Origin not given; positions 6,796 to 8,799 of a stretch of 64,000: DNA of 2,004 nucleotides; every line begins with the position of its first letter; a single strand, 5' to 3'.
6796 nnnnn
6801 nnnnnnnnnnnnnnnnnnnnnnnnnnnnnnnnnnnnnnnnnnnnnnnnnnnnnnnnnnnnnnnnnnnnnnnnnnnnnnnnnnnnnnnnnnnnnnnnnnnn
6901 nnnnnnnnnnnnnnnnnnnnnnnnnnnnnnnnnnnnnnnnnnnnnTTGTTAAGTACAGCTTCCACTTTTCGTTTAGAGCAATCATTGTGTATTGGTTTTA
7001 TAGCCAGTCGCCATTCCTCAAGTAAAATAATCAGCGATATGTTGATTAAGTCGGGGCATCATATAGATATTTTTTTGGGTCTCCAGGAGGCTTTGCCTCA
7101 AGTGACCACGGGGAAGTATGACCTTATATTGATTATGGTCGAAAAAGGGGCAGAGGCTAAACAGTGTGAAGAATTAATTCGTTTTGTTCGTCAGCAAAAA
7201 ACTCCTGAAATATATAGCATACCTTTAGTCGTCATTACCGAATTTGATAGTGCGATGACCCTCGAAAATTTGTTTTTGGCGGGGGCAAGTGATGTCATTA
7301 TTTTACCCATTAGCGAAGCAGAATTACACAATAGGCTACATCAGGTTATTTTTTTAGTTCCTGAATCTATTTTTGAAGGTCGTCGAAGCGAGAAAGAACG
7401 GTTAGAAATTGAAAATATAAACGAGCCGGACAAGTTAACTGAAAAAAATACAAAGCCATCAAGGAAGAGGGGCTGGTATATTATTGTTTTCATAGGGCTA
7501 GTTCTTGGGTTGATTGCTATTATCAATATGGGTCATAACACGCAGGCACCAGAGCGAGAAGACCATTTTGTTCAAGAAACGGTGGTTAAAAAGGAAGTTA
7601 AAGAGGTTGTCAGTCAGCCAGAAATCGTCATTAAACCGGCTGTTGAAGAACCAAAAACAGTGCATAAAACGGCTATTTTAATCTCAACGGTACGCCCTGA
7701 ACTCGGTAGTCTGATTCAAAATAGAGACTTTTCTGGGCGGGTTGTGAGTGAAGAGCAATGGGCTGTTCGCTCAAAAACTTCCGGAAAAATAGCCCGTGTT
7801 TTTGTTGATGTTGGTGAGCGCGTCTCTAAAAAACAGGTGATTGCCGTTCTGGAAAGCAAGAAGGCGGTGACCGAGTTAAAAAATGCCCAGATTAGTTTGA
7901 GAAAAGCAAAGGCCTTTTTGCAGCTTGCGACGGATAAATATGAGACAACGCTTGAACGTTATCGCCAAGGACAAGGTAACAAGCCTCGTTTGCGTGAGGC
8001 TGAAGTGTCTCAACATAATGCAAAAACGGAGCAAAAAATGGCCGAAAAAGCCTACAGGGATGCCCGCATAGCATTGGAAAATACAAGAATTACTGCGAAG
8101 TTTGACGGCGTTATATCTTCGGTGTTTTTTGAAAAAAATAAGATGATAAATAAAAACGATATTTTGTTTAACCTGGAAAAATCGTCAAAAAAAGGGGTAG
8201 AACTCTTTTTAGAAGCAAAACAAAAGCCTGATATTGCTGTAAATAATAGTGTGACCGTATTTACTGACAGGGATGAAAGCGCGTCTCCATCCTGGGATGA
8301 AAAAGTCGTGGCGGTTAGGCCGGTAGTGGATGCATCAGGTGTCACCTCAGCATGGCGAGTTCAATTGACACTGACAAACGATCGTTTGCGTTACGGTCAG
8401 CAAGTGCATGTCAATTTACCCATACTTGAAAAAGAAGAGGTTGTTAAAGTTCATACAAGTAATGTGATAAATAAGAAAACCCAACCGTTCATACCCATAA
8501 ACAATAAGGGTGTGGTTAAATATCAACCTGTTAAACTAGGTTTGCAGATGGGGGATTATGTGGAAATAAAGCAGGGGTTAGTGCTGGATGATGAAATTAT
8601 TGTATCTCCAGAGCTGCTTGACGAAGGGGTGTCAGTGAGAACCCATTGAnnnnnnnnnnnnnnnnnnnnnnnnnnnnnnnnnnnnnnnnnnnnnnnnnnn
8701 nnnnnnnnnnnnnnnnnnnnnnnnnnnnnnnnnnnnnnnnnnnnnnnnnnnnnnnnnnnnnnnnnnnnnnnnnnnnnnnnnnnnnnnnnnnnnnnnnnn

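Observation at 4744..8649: Divergent pair flanking repeat A: a 591-aa protein with a PilZ-like DxSxGG motif fused onto the 5' end of the sucAB-lpd operon, and a pseudo-receiver-TM-HlyD-like adaptor fusion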

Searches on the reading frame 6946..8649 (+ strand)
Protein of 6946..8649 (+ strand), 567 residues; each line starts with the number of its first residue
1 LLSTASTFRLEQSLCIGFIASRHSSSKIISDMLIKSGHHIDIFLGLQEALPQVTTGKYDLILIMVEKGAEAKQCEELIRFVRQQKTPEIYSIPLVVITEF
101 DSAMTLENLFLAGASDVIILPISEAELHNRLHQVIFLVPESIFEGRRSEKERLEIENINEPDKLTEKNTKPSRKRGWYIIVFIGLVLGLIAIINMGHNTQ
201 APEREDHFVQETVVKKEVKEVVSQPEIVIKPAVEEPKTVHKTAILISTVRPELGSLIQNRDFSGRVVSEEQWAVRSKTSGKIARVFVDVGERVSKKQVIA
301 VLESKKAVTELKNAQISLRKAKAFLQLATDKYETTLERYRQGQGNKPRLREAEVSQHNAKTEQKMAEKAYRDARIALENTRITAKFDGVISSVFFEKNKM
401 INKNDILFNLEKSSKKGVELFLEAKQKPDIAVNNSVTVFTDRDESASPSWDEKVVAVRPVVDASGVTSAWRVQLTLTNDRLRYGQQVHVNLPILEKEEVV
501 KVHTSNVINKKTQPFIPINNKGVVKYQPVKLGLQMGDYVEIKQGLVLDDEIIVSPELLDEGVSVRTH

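Call 3: search_protein_families(library=pfam, proteins=[window:6946-8649:+], max_evalue=1)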
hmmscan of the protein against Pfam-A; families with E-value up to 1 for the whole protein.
window:6946-8649:+ (567 aa): 7 families
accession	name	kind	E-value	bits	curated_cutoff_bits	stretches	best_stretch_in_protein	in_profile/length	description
PF16576.10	HlyD_D23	-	9.2e-10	38.6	30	1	269-484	17-211/214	Barrel-sandwich domain of CusB or HlyD membrane-fusion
PF00364.28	Biotin_lipoyl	-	3.9e-09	36.7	22.1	2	278-312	13-46/73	Biotin-requiring enzyme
PF13437.12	HlyD_3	-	2e-08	35.4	22.2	1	382-483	2-105/106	HlyD family secretion protein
PF13533.13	Biotin_lipoyl_2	-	1.6e-07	31.5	29.8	2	274-303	3-32/32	Biotin-lipoyl like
PF02321.23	OEP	-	5.1e-06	26.8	22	1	305-378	110-183/187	Outer membrane efflux protein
PF00072.30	Response_reg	-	0.00073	20.1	30.2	1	26-131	11-110/111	Response regulator receiver domain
PF03328.21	HpcH_HpaI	-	0.0092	15.7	25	1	211-348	71-170/221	HpcH/HpaI aldolase/citrate lyase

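Call 4: search_protein_families(library=ncbifam, proteins=[window:6946-8649:+], max_evalue=1)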
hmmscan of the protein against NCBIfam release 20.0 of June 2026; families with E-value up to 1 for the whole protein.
window:6946-8649:+ (567 aa): 30 families (the best 25 are shown)
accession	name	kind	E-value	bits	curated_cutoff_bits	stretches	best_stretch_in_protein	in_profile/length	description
TIGR01730.1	RND_mfp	subfamily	8.5e-42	143.2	94.9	1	250-555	5-309/322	efflux RND transporter periplasmic adaptor subunit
TIGR00999.1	8a0102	subfamily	9.1e-21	74.2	319.3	1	290-546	1-257/271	CzcB/NccB family metal efflux transporter periplasmic adaptor subunit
NF002939.0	PRK03598.1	equivalog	8.8e-10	38.3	393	2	311-443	148-268/332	secretion protein HlyD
NF045904.1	RND-peri-MexE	equivalog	1.6e-08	33.8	714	1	259-405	51-197/390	multidrug efflux RND transporter periplasmic adaptor subunit MexE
NF000272.2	OqxA_adapt_sub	exception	9.3e-08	31.4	835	1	253-405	49-201/391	multidrug efflux RND transporter periplasmic adaptor subunit OqxA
TIGR03794.1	NHLM_micro_HlyD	equivalog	1.1e-07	31.1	156.2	2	273-319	60-106/421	NHLP bacteriocin system secretion protein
NF045680.1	DiMtlExpIhpB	equivalog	1.3e-05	24.3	450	1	437-550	193-305/326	divalent metal ion exporter adaptor subunit IhpB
TIGR02971.1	heterocyst_DevB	subfamily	1.6e-05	24.4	129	2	276-332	21-76/327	ABC exporter membrane fusion protein, DevB family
NF008589.1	PRK11556.1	equivalog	2.1e-05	23.6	391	1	264-553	77-373/392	MdtA/MuxA family multidrug efflux RND transporter periplasmic adaptor subunit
NF007785.0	PRK10476.1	equivalog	2.5e-05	23.2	376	1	352-439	180-268/347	multidrug transporter subunit MdtN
NF008606.0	PRK11578.1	equivalog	2.6e-05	23.5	342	1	222-382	12-186/371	macrolide transporter subunit MacA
TIGR00998.1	8a0101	subfamily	7.5e-05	21.8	390.8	2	316-441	153-266/334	EmrA/EmrK family multidrug efflux transporter periplasmic adaptor subunit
NF006761.0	PRK09282.1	domain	0.00017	20.2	402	1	216-313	467-563/591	pyruvate carboxylase subunit B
TIGR01347.1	sucB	equivalog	0.00061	19.1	378.65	2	381-466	45-131/404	dihydrolipoyllysine-residue succinyltransferase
NF007132.1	PRK09578.1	equivalog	0.0009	18.1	512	1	259-389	53-183/396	MexX/AxyX family multidrug efflux RND transporter periplasmic adaptor subunit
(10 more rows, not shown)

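Call 6: find_homologous_proteins(query=window:6946-8649:+)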
Query window:6946-8649:+ (567 aa): 7 proteins with E <= 0.001 among 8000 candidates.
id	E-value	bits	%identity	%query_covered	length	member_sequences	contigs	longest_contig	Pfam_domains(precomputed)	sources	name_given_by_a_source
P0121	0.0e+0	1224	100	100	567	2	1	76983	PF25973.1,PF25989.1,PF00364.29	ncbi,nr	ncbi:MAG: efflux RND transporter periplasmic adaptor subunit [Gammaproteobacteria bacterium]|nr:effl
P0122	0.0e+0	1076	88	100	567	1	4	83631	PF25973.1,PF25989.1,PF00364.29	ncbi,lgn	-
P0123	0.0e+0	1057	87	100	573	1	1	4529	PF25973.1,PF25989.1,PF00364.29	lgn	-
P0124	4.3e-145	502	44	100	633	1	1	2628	PF25973.1,PF25989.1,PF00364.29,PF00072.31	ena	-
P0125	1.4e-10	58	24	44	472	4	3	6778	PF25973.1,PF25967.1,PF25919.1,PF25917.1,PF25975.1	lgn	-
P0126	3.2e-7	47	25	51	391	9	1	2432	PF25973.1,PF25984.1,PF25989.1,PF00364.29,PF25967.1,PF25975.1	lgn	-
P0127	2.2e-5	41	22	54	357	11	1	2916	PF25989.1,PF25967.1,PF25919.1,PF25917.1,PF25954.1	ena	-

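Call 12: find_encoding_contigs(protein=P0122, flank=10000, max_places=4)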
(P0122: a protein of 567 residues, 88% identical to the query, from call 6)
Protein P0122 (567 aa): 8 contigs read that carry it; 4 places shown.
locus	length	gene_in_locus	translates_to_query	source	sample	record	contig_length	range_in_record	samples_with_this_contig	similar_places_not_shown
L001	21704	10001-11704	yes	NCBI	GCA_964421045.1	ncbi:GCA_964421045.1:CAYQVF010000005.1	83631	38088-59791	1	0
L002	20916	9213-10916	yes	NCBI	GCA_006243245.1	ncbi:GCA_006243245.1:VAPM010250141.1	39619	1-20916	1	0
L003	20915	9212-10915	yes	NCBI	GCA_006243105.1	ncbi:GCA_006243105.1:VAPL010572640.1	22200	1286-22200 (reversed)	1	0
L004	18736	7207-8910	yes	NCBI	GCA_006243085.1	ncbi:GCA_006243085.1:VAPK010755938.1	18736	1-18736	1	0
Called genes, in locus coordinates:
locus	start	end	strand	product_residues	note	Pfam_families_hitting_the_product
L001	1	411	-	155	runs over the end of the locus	PF01381:HTH_3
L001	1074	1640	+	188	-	PF03352:Adenine_glyco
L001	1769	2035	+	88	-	PF04994:TfoX_C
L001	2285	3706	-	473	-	PF00890:FAD_binding_2 (weak), PF01134:GIDA, PF01262:AlaDh_PNT_C (faint), PF07992:Pyr_redox_2, PF12831:FAD_oxidored (weak), PF13738:Pyr_redox_3, PF00070:Pyr_redox, PF02852:Pyr_redox_dim, +4 more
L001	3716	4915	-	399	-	PF00364:Biotin_lipoyl, PF25973:BSH_CzcB (faint), PF02817:E3_binding, PF00198:2-oxoacid_dh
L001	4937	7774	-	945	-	PF16078:2-oxogl_dehyd_N, PF00676:E1_dh, PF02779:Transket_pyr, PF16870:OxoGdeHyase_C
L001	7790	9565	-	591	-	PF27104:FimW_N, PF27125:FimW_C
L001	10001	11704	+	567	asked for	PF00364:Biotin_lipoyl (faint), PF25973:BSH_CzcB, PF25989:YknX_C (weak)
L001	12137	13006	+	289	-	PF08668:HDOD, PF01966:HD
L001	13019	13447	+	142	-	-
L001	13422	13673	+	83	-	PF11197:DUF2835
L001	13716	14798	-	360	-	PF13528:Glyco_trans_1_3 (faint)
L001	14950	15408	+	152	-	PF04353:Rsd_AlgQ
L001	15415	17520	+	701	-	PF20437:LonC_helical, PF13654:AAA_32, PF20436:LonB_AAA-LID, PF05362:Lon_C (weak)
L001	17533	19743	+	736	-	PF13328:HD_4, PF04607:RelA_SpoT, PF02824:TGS, PF19296:RelA_AH, PF28438:RelA_RIS, PF01842:ACT, PF13291:ACT_4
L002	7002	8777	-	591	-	PF27104:FimW_N, PF27125:FimW_C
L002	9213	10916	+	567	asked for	PF00364:Biotin_lipoyl (faint), PF25973:BSH_CzcB, PF25989:YknX_C (weak)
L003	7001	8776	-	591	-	PF27104:FimW_N, PF27125:FimW_C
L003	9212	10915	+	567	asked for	PF00364:Biotin_lipoyl (faint), PF25973:BSH_CzcB, PF25989:YknX_C (weak)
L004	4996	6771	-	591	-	PF27104:FimW_N, PF27125:FimW_C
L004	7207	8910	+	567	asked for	PF00364:Biotin_lipoyl (faint), PF25973:BSH_CzcB, PF25989:YknX_C (weak)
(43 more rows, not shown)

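Call 13: find_encoding_contigs(protein=P0124, flank=10000, max_places=4)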
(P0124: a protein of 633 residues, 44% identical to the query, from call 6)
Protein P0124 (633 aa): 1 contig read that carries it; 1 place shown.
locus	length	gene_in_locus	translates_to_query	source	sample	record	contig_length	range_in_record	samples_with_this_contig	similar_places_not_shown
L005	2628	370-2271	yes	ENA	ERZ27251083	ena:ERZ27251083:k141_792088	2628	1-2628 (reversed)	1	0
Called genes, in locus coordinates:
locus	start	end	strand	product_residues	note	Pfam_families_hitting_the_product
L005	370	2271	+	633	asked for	PF00072:Response_reg (weak), PF25973:BSH_CzcB (weak), PF00364:Biotin_lipoyl (faint), PF25989:YknX_C (weak)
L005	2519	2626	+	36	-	?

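Call 29: search_protein_representatives(protein=window:6946-8649:+)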
Query: 567 residues. Proteins with E-value up to 0.001 (for the whole library): 7801; up to 1e-10: 383; up to 1e-30: 25. The best 150 are listed.
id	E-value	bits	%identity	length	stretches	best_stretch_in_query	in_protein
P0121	0.0e+00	1223.7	100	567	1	1-567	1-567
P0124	1.4e-145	502.1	52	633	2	242-566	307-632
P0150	4.5e-91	322.3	29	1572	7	246-564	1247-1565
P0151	6.2e-66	239.3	30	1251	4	243-564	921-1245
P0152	9.0e-62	225.6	28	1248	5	245-564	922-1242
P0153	2.0e-57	211.3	28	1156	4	245-564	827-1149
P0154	2.4e-46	174.7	28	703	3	246-564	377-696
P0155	1.7e-40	155.4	28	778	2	243-563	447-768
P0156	7.8e-39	149.9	28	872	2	243-554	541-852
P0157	3.5e-37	144.5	26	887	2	243-561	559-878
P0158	1.8e-36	142.1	27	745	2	245-561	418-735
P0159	4.1e-36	140.9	27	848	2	243-564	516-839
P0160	4.9e-36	140.7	27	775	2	246-554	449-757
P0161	6.5e-36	140.3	26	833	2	243-564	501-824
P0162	1.3e-34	136.0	25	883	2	250-561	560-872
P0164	3.2e-34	134.7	27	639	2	246-562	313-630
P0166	6.4e-34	133.7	28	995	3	241-561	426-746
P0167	1.9e-33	132.2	26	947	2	250-565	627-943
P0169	1.8e-32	128.9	25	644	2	243-562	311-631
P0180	3.2e-27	111.6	24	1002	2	23-561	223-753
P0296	2.1e-13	66.0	29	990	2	24-137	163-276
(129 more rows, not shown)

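Call 32: search_protein_families(library=pfam, proteins=[P0150, P0151, P0154, P0155, P0156, P0164, P0166, P0169, P0180], max_evalue=0.01)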
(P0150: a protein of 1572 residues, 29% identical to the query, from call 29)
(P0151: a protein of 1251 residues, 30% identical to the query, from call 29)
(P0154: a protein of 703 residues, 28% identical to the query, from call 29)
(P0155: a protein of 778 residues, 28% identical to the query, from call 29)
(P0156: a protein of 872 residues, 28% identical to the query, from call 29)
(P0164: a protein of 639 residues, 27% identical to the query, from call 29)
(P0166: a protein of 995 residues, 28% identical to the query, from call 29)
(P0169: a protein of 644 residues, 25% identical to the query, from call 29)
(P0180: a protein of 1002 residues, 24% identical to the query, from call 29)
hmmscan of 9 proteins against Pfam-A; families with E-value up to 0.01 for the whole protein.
P0150 (1572 aa): 12 families
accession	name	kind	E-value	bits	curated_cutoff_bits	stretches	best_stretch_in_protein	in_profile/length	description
PF00072.30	Response_reg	-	5.4e-77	255.6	30.2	6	431-544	3-110/111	Response regulator receiver domain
PF13437.12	HlyD_3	-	5.6e-16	59.6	22.2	1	1383-1485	2-106/106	HlyD family secretion protein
PF16576.10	HlyD_D23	-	6.9e-14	52.1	30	1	1270-1458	17-187/214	Barrel-sandwich domain of CusB or HlyD membrane-fusion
PF13533.13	Biotin_lipoyl_2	-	7.3e-09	35.7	29.8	1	1273-1304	1-32/32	Biotin-lipoyl like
PF25370.1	HTH_74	-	8.7e-08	32.5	25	0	848-865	14-31/41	HTH three-helical bundle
PF21714.3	KaiA_N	-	2.5e-06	28.1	27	0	564-607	1-44/125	Circadian clock protein KaiA, N-terminal domain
PF21194.3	TadZ-like_ARD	-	0.00012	22.8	27.4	0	732-760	31-59/108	TadZ-like, receiver domain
PF21332.3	AmiR_N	-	0.00025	21.4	27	0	1059-1094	64-99/111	AmiR, N-terminal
PF00988.28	CPSase_sm_chain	-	0.00097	19.4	27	0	751-780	93-122/126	Carbamoyl-phosphate synthase small chain, CPSase domain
PF00364.28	Biotin_lipoyl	-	0.0021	18.3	22.1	1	1270-1303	40-73/73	Biotin-requiring enzyme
PF09992.14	NAGPA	-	0.0041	17.8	25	0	1489-1530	75-108/169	Phosphodiester glycosidase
PF02875.26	Mur_ligase_C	-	0.0052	18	28.4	0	710-748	73-114/127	Mur ligase, glutamate ligase domain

P0151 (1251 aa): 8 families
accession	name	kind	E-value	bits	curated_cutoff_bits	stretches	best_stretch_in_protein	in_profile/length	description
PF00072.30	Response_reg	-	9.9e-40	135.6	30.2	3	412-526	2-110/111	Response regulator receiver domain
PF16576.10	HlyD_D23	-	3.1e-19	69.5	30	1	935-1144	3-195/214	Barrel-sandwich domain of CusB or HlyD membrane-fusion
PF13437.12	HlyD_3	-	3.2e-16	60.4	22.2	1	1060-1156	2-96/106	HlyD family secretion protein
PF21714.3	KaiA_N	-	2.1e-09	38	27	0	676-793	1-114/125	Circadian clock protein KaiA, N-terminal domain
PF13533.13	Biotin_lipoyl_2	-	7e-08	32.6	29.8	1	950-981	1-32/32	Biotin-lipoyl like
PF23198.2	PDE8A_N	-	1.7e-07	31.7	29.6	1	419-539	21-141/147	PDE8A-like, N-terminal domain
PF00364.28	Biotin_lipoyl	-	3.1e-05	24.1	22.1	1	947-980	40-73/73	Biotin-requiring enzyme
PF12700.13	HlyD_2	-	0.0022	17.2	25.1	0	902-1000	18-118/416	HlyD family secretion protein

P0154 (703 aa): 7 families
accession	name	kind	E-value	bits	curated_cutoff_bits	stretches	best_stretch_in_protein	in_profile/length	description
PF00072.30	Response_reg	-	6e-20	71.9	30.2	2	135-241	2-102/111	Response regulator receiver domain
PF16576.10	HlyD_D23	-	8.3e-19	68.2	30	1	389-594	4-192/214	Barrel-sandwich domain of CusB or HlyD membrane-fusion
PF13437.12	HlyD_3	-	1.1e-18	68.3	22.2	1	513-616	2-106/106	HlyD family secretion protein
PF13533.13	Biotin_lipoyl_2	-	5e-08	33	29.8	1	403-434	1-32/32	Biotin-lipoyl like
PF00364.28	Biotin_lipoyl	-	0.0032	17.7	22.1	0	400-433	40-73/73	Biotin-requiring enzyme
PF02321.23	OEP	-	0.0043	17.3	22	1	436-506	110-180/187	Outer membrane efflux protein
PF23198.2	PDE8A_N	-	0.0052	17.1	29.6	0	5-70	33-96/147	PDE8A-like, N-terminal domain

P0155 (778 aa): 7 families
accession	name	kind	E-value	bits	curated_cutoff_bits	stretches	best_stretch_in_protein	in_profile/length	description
PF16576.10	HlyD_D23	-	5.7e-23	81.8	30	1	460-679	2-202/214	Barrel-sandwich domain of CusB or HlyD membrane-fusion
PF13437.12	HlyD_3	-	2.4e-20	73.7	22.2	1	586-681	2-96/106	HlyD family secretion protein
PF00072.30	Response_reg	-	1e-19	71.2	30.2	1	29-145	1-111/111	Response regulator receiver domain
PF13533.13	Biotin_lipoyl_2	-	3e-07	30.5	29.8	1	478-507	3-32/32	Biotin-lipoyl like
PF00364.28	Biotin_lipoyl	-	4.6e-07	30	22.1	1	478-514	8-44/73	Biotin-requiring enzyme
PF12700.13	HlyD_2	-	3e-05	23.4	25.1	1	419-518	9-106/416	HlyD family secretion protein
PF01551.29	Peptidase_M23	-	0.0063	17.1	28.7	0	468-512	34-78/96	Peptidase family M23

P0156 (872 aa): 6 families
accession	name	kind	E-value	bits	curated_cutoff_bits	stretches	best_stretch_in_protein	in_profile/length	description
PF16576.10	HlyD_D23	-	1.6e-22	80.3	30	1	554-766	2-197/214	Barrel-sandwich domain of CusB or HlyD membrane-fusion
PF13437.12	HlyD_3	-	2.8e-19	70.3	22.2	1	680-778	2-102/106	HlyD family secretion protein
PF00072.30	Response_reg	-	5.8e-19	68.7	30.2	1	42-158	1-111/111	Response regulator receiver domain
PF13533.13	Biotin_lipoyl_2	-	1.6e-08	34.6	29.8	1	570-600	1-31/32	Biotin-lipoyl like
PF00364.28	Biotin_lipoyl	-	2.4e-06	27.7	22.1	1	567-600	40-73/73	Biotin-requiring enzyme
PF02321.23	OEP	-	9.3e-05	22.7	22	1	599-678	106-185/187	Outer membrane efflux protein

P0164 (639 aa): 5 families
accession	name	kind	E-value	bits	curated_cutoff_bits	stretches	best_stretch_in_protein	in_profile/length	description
PF16576.10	HlyD_D23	-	2.7e-19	69.8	30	1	326-527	5-189/214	Barrel-sandwich domain of CusB or HlyD membrane-fusion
PF13437.12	HlyD_3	-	3.4e-19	70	22.2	1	448-551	1-106/106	HlyD family secretion protein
PF00072.30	Response_reg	-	8.8e-18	64.9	30.2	1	21-134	3-110/111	Response regulator receiver domain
PF13533.13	Biotin_lipoyl_2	-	2e-11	43.9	29.8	1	339-370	1-32/32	Biotin-lipoyl like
PF00364.28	Biotin_lipoyl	-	1.3e-06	28.6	22.1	1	338-369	42-73/73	Biotin-requiring enzyme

P0166 (995 aa): 8 families
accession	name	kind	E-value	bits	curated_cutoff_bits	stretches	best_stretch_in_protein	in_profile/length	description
PF00581.25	Rhodanese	-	1.5e-18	67.6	22.2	1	778-871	2-100/102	Rhodanese-like domain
PF16576.10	HlyD_D23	-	6.5e-13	48.9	30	1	441-638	2-184/214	Barrel-sandwich domain of CusB or HlyD membrane-fusion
PF00072.30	Response_reg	-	8.8e-13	48.8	30.2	2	173-277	2-100/111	Response regulator receiver domain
PF13437.12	HlyD_3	-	4.5e-10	40.6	22.2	1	565-647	2-85/106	HlyD family secretion protein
PF23198.2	PDE8A_N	-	3.3e-07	30.7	29.6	1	164-275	7-116/147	PDE8A-like, N-terminal domain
PF00364.28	Biotin_lipoyl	-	0.0014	18.8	22.1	1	452-487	38-73/73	Biotin-requiring enzyme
PF13533.13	Biotin_lipoyl_2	-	0.0045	17.2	29.8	0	459-488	3-32/32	Biotin-lipoyl like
PF02310.24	B12-binding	-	0.0048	17.1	32.1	0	48-111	19-78/121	B12 binding domain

P0169 (644 aa): 5 families
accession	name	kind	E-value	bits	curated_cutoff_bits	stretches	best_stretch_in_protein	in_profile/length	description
PF00072.30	Response_reg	-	5.7e-19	68.8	30.2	1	17-132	1-110/111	Response regulator receiver domain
PF16576.10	HlyD_D23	-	8.2e-19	68.2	30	1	324-550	2-209/214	Barrel-sandwich domain of CusB or HlyD membrane-fusion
PF13437.12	HlyD_3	-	1.5e-15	58.3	22.2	1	449-550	1-104/106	HlyD family secretion protein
PF13533.13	Biotin_lipoyl_2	-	0.00032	20.9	29.8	1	342-371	3-32/32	Biotin-lipoyl like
PF02321.23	OEP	-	0.00098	19.4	22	1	377-448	114-185/187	Outer membrane efflux protein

P0180 (1002 aa): 8 families
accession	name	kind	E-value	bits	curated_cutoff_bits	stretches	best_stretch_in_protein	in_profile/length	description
PF00581.25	Rhodanese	-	4.5e-19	69.2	22.2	1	787-880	3-101/102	Rhodanese-like domain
PF13437.12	HlyD_3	-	2.2e-13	51.3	22.2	1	570-647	2-80/106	HlyD family secretion protein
PF13533.13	Biotin_lipoyl_2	-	1.9e-12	47.1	29.8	1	460-491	1-32/32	Biotin-lipoyl like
PF16576.10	HlyD_D23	-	1.7e-10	41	30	1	456-641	16-182/214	Barrel-sandwich domain of CusB or HlyD membrane-fusion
PF00072.30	Response_reg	-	2.4e-08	34.6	30.2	1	216-325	1-105/111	Response regulator receiver domain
PF00364.28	Biotin_lipoyl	-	2.4e-07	30.9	22.1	1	457-490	40-73/73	Biotin-requiring enzyme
PF23198.2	PDE8A_N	-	1.4e-05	25.4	29.6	1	227-326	24-124/147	PDE8A-like, N-terminal domain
PF01551.29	Peptidase_M23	-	0.0014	19.2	28.7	1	435-494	15-76/96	Peptidase family M23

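Call 42: find_encoding_contigs(protein=P0154, flank=8000, max_places=3)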
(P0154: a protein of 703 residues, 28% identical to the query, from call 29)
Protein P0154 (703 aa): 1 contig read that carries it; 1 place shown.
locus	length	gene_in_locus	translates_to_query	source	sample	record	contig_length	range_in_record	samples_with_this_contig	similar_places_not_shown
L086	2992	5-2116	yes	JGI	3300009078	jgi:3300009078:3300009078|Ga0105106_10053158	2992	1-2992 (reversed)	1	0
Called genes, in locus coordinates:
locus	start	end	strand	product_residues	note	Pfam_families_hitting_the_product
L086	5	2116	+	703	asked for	PF00072:Response_reg, PF25917:BSH_RND (weak), PF25973:BSH_CzcB (weak), PF25975:CzcB_C (weak), PF25989:YknX_C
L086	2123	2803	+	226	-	PF00005:ABC_tran, PF02463:SMC_N (faint), PF13304:AAA_21 (faint)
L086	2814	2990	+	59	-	?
